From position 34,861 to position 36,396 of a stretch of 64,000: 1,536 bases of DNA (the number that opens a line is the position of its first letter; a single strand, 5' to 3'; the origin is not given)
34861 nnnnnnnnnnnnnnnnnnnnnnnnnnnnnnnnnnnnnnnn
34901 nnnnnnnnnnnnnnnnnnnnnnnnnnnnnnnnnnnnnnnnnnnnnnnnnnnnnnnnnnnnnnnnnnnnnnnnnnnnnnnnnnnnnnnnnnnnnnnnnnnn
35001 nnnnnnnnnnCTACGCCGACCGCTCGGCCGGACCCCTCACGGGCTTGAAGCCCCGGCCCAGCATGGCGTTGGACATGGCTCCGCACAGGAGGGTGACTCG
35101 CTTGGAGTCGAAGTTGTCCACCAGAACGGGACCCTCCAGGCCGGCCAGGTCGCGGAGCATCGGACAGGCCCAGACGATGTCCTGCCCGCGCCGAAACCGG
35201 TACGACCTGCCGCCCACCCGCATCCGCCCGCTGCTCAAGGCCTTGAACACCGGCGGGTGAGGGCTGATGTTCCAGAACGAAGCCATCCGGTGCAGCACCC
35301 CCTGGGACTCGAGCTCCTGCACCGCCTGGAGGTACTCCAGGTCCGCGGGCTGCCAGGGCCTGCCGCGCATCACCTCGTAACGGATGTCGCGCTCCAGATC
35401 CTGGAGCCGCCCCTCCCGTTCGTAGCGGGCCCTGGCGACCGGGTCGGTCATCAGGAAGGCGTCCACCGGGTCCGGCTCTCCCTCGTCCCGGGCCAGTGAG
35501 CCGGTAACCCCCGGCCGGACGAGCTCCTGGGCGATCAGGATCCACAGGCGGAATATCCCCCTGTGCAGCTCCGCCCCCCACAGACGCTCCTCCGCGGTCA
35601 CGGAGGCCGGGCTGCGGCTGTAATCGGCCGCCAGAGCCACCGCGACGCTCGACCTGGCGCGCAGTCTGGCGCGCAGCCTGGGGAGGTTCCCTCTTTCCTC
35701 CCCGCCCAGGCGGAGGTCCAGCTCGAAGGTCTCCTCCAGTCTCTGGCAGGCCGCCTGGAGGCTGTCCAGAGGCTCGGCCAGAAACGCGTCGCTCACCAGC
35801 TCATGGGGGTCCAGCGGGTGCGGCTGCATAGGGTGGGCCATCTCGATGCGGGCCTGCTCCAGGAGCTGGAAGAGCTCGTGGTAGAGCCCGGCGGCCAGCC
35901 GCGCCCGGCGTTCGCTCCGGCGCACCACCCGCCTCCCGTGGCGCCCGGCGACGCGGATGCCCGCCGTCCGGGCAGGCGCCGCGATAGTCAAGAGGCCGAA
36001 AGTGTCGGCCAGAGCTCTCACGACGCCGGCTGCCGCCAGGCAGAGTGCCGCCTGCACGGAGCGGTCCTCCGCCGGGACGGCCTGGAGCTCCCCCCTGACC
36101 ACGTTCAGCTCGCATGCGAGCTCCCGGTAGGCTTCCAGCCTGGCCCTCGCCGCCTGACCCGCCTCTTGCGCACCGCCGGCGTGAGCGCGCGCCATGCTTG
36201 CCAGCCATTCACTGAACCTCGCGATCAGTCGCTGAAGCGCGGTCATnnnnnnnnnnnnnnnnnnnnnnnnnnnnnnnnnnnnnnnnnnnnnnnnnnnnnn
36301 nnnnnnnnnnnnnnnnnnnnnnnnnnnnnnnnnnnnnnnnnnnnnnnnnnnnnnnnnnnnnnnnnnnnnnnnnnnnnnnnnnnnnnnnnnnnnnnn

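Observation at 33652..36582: Uncharacterised two-gene operon (shared Cys/Met domain; helical protein plus vWA protein) guarded by two operator copies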

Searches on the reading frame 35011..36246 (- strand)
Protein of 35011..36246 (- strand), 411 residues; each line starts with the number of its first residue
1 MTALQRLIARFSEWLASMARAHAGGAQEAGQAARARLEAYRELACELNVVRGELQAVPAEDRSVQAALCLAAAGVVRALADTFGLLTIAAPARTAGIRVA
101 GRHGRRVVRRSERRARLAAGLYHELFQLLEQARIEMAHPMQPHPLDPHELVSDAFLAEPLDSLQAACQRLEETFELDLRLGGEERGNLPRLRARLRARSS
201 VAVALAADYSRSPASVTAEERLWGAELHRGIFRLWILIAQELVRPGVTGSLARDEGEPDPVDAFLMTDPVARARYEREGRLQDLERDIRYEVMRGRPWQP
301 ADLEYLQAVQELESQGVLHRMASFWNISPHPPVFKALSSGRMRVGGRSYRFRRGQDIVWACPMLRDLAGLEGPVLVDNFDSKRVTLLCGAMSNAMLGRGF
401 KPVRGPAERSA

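Call 4: search_protein_families(library=pfam, proteins=[window:35011-36246:-], max_evalue=1)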
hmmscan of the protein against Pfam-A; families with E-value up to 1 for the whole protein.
window:35011-36246:- (411 aa): 3 families
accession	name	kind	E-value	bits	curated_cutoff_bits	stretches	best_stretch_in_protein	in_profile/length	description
PF09810.15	Exo5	-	0.04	13.8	25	1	113-165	189-240/367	Exonuclease V - a 5' deoxyribonuclease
PF13656.11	RNA_pol_L_2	-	0.076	13.2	27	1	127-175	20-70/75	RNA polymerase Rpb3/Rpb11 dimerisation domain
PF14789.11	THDPS_M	-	0.21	12.2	25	0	371-386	9-24/41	Tetrahydrodipicolinate N-succinyltransferase middle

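Call 5: search_protein_families(library=ncbifam, proteins=[window:35011-36246:-], max_evalue=1)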
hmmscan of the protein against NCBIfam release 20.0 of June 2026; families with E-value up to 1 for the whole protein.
window:35011-36246:- (411 aa): 0 families

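Call 8: search_protein_families(library=padloc, proteins=[window:35011-36246:-], max_evalue=1)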
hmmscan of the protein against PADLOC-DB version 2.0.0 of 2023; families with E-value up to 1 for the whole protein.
window:35011-36246:- (411 aa): 0 families

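Call 9: search_protein_families(library=phrogs, proteins=[window:35011-36246:-], max_evalue=1)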
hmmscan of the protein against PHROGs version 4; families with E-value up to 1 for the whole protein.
window:35011-36246:- (411 aa): 1 family
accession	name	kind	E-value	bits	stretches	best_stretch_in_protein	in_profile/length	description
phrog_38864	-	unknown function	0.045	14.5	1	105-152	39-86/206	-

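Call 10: find_homologous_proteins(query=window:35011-36246:-)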
Query window:35011-36246:- (411 aa): 8 proteins with E <= 0.001 among 8000 candidates.
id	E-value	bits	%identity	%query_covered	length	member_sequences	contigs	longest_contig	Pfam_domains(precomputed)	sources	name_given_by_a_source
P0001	2.4e-265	898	100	100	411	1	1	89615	-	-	-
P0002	6.6e-132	458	56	97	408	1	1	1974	-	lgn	-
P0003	2.8e-123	430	52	97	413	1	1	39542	-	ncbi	-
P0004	6.2e-106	373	52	83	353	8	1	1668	-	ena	-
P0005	2.9e-97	344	48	88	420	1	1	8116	-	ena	-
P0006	2.2e-92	328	46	91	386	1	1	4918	-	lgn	-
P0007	2.5e-85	305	43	92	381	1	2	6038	-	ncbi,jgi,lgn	-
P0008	4.2e-44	169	56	34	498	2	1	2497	PF07714.24,PF00069.32,PF03109.23,PF01636.30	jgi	jgi:serine/threonine protein kinase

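Call 12: find_encoding_contigs(protein=P0003, flank=10000, max_places=4)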
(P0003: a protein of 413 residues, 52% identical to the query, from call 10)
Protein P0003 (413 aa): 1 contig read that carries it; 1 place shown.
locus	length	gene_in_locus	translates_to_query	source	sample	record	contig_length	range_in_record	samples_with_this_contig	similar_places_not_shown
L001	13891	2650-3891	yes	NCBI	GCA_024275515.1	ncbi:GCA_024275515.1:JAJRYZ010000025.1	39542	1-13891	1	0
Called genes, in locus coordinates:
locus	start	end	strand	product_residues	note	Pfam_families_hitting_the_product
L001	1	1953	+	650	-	?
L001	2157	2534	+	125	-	PF02583:Trns_repr_metal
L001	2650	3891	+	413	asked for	-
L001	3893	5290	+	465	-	PF00092:VWA (weak), PF13519:VWA_2 (weak)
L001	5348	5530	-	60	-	-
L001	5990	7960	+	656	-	PF00596:Aldolase_II, PF00106:adh_short, PF23441:SDR (weak), PF01370:Epimerase (faint), PF13561:adh_short_C2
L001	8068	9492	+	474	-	-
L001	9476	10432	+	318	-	PF00795:CN_hydrolase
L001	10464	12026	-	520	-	-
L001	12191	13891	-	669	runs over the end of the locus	PF00496:SBP_bac_5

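Call 13: find_encoding_contigs(protein=P0005, flank=10000, max_places=4)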
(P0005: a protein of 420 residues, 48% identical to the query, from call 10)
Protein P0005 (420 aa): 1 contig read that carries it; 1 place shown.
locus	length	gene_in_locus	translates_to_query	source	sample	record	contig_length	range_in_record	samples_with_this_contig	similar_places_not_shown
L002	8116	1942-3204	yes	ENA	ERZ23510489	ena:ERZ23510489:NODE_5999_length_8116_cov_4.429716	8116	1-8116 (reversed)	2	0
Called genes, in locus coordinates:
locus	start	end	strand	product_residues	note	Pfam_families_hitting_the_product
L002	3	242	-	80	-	?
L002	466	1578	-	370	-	PF13407:Peripla_BP_4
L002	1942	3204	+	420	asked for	-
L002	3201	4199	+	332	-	-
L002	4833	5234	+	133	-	-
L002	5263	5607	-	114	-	-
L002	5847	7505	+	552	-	PF01609:DDE_Tnp_1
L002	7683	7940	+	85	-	-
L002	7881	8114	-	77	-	?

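Call 14: find_encoding_contigs(protein=P0007, flank=10000, max_places=4)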
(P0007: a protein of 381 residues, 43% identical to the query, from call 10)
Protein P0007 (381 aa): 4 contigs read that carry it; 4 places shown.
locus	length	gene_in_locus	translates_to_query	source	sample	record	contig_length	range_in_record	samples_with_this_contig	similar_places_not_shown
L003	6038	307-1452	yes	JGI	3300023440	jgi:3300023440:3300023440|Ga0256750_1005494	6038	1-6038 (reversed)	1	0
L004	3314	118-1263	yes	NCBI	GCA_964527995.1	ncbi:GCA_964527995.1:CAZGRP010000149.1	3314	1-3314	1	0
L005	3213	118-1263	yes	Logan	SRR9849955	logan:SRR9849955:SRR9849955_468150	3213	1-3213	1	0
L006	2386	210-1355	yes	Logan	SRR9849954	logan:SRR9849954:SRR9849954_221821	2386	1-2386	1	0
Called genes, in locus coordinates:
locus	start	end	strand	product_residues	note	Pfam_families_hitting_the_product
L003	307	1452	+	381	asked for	-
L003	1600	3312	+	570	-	PF00092:VWA, PF13519:VWA_2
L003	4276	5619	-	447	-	PF13173:AAA_14, PF13635:DUF4143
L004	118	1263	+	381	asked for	-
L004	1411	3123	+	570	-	PF00092:VWA, PF13519:VWA_2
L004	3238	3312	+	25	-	?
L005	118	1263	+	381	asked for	-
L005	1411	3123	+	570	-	PF00092:VWA, PF13519:VWA_2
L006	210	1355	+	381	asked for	-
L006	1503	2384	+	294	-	?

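Call 15: find_encoding_contigs(protein=P0008, flank=10000, max_places=4)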
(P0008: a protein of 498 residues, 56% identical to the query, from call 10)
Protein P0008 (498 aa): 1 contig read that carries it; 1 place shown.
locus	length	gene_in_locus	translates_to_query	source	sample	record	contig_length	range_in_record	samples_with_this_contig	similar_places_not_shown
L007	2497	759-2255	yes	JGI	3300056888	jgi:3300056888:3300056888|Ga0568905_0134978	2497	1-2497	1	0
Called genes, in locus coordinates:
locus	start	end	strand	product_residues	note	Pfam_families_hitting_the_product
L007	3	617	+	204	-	?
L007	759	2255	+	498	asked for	PF00069:Pkinase, PF07714:PK_Tyr_Ser-Thr, PF01636:APH (faint), PF03109:ABC1 (weak)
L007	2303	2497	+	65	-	?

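Call 35: search_protein_families(library=pfam, proteins=[P0008, P0005, L002:3201-4199:+], max_evalue=0.1)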
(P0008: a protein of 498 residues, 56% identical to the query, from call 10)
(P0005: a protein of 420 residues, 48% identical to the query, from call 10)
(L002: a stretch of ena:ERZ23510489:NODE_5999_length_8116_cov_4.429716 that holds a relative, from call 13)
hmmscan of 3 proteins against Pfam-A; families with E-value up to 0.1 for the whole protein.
P0008 (498 aa): 5 families
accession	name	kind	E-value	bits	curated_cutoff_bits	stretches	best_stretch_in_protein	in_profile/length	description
PF00069.31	Pkinase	-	1.3e-30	107.2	31.7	1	42-299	1-257/263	Protein kinase domain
PF07714.23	PK_Tyr_Ser-Thr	-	8.2e-20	71.6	23.1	1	44-258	3-200/258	Protein tyrosine and serine/threonine kinase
PF01636.29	APH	-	1e-06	29.1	23.2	1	172-209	160-202/239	Phosphotransferase enzyme family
PF03109.22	ABC1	-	1.4e-05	24.8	22.9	1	97-205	121-215/244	ABC1 atypical kinase-like domain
PF03881.20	Fructosamin_kin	-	0.02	14.6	22.4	1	87-129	50-95/288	Fructosamine kinase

P0005 (420 aa): 0 families

L002:3201-4199:+ (332 aa): 1 family
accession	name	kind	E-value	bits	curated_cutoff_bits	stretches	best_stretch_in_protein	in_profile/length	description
PF13519.12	VWA_2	-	0.0049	17.9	27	1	260-292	1-38/107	von Willebrand factor type A domain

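Call 56: predict_structure(alignment_id=A3)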
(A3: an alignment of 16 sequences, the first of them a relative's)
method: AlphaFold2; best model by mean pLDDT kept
length: 411 residues; sequences in the alignment: 16
mean_pLDDT: 81.6   pTM: 0.65
mean pLDDT of the five models: 81.6, 81.0, 79.9, 79.0, 79.0
residues with pLDDT >= 90: 162; 70-90: 171; 50-70: 48; < 50: 30
segments of 3 or more residues with pLDDT < 50: 389-411
pLDDT, mean of each block of 10 residues (from residue 1): 68 63 64 90 96 97 97 98 90 58 78 91 97 96 92 90 94 90 79 88 83 82 89 95 90 65 83 84 86 83 90 90 57 90 91 92 78 83 51 39 34 28
secondary structure, 60 per line:
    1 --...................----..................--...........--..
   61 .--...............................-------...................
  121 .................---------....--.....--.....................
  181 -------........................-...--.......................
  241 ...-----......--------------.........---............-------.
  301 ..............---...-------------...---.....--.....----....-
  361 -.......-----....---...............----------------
elements in order: H3-21 H26-43 H46-56 H64-94 H102-137 H147-150 H153-157 H160-180 H188-211 H218-243 H249-254 H269-277 H281-292 H300-314 E318-320 E334-336 E340-344 E347-351 E356-359 H362-368 E374-377 H381-395

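Call 62: fold_search(model_id=the predicted structure, library=pdb)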
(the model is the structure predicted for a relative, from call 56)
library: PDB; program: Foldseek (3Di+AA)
matches with E <= 10: 117; with E <= 0.001: 0
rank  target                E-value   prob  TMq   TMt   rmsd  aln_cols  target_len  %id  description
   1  8rj0_B                5.4e-01  0.16  0.17  0.16  25.4       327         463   11  Crystal structure of mutant aspartase from Bacillus sp. YM55-1 in the closed loop conformation (released 2025-01-15)
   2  1i0a_B                5.9e-01  0.16  0.17  0.16  24.1       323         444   11  CRYSTAL STRUCTURE OF WILD TYPE TURKEY DELTA 1 CRYSTALLIN (EYE LENS PROTEIN) (released 2001-04-21)
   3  3rrp_A                6.5e-01  0.23  0.19  0.17  25.0       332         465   11  Crystal structure of fumarate hydratase Fum from Mycobacterium abscessus with malate bound (released 2011-05-11)
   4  8uao_A                7.1e-01  0.25  0.17  0.27  20.0       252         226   12  DpHF18 filament (released 2024-04-10)
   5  3r6v_A                8.6e-01  0.16  0.18  0.17  25.2       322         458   11  Crystal structure of aspartase from Bacillus sp. YM55-1 with bound L-aspartate (released 2011-07-13)
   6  3r6v_D                9.5e-01  0.13  0.17  0.16  25.2       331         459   11  Crystal structure of aspartase from Bacillus sp. YM55-1 with bound L-aspartate (released 2011-07-13)
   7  3r6y_G                9.5e-01  0.12  0.15  0.16  17.1       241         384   11  Crystal structure of chymotrypsin-treated aspartase from Bacillus sp. YM55-1 (released 2011-07-13)
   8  3rrp_B                9.9e-01  0.14  0.18  0.17  24.5       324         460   11  Crystal structure of fumarate hydratase Fum from Mycobacterium abscessus with malate bound (released 2011-05-11)
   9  8rj0_A                1.1e+00  0.11  0.17  0.15  25.1       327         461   10  Crystal structure of mutant aspartase from Bacillus sp. YM55-1 in the closed loop conformation (released 2025-01-15)
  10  3r6q_F                1.5e+00  0.08  0.16  0.14  24.9       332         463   10  A triclinic-lattice structure of aspartase from Bacillus sp. YM55-1 (released 2011-07-13)
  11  6s7s_C                1.5e+00  0.11  0.18  0.17  25.0       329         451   11  Fumarate hydratase of Mycobacterium tuberculosis in complex with formate and allosteric modulator N-(2-Methoxy-5-(N-ph (released 2019-09-25)
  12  4apb_D                1.6e+00  0.11  0.17  0.16  24.8       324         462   10  Crystal structure of Mycobacterium tuberculosis fumarase (Rv1098c) S318C in complex with fumarate (released 2012-04-25)
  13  6zre_B                1.6e+00  0.07  0.15  0.14  34.8       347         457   12  Deciphering the role of the channel constrictions in the opening mechanism of MexAB-OprM efflux pump from Pseudomonas  (released 2021-07-28)
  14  1i0a_C                2.0e+00  0.09  0.17  0.16  24.2       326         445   10  CRYSTAL STRUCTURE OF WILD TYPE TURKEY DELTA 1 CRYSTALLIN (EYE LENS PROTEIN) (released 2001-04-21)
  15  9y6s_8q               2.0e+00  0.03  0.13  0.10  25.2       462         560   14  96-nm repeat of the Leishmania tarentolae doublet microtubule (released 2025-12-17)
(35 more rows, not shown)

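Call 80: list_cluster_members(proteins=[P0003, P0011, P0007, P0014, P0008])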
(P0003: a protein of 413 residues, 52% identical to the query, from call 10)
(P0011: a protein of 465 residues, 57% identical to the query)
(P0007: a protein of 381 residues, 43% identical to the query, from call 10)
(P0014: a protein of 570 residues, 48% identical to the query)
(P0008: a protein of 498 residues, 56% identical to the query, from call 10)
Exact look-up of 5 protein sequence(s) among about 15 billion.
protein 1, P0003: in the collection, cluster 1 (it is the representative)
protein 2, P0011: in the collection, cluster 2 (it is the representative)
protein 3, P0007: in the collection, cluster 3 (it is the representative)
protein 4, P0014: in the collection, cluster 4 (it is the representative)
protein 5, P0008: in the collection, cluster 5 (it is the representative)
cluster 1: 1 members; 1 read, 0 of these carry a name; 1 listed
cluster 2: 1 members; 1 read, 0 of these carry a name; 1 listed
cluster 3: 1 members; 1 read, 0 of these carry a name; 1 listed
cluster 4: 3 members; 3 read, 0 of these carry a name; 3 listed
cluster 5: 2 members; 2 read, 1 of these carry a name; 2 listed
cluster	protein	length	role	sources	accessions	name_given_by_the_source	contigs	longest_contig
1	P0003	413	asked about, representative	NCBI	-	-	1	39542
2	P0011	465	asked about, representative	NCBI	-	-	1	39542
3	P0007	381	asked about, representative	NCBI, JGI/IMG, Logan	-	-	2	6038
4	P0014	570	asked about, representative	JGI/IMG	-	-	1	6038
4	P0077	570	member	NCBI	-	-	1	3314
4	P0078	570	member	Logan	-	-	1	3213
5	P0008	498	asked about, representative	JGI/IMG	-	serine/threonine protein kinase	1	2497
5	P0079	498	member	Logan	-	-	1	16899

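Call 82: find_encoding_contigs(protein=P0079, flank=10000, max_places=3)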
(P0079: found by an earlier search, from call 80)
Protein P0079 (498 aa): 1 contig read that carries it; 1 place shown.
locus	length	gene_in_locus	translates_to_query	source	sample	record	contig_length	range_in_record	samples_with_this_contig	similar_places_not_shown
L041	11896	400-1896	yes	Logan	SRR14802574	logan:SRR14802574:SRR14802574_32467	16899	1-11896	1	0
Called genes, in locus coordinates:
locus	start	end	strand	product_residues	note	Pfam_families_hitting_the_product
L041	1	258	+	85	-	?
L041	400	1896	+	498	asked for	PF00069:Pkinase, PF07714:PK_Tyr_Ser-Thr, PF01636:APH (faint), PF03109:ABC1 (weak)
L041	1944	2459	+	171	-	-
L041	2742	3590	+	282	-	PF00005:ABC_tran, PF13401:AAA_22 (faint)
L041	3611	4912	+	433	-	PF13379:NMT1_2, PF09084:NMT1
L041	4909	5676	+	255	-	PF00528:BPD_transp_1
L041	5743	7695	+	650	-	PF03063:Prismane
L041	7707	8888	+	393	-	PF01053:Cys_Met_Meta_PP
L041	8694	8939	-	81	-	-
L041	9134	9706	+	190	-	-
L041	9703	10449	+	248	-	-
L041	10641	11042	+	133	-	PF00578:AhpC-TSA (weak)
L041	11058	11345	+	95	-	-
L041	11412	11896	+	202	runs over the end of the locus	PF07187:DUF1405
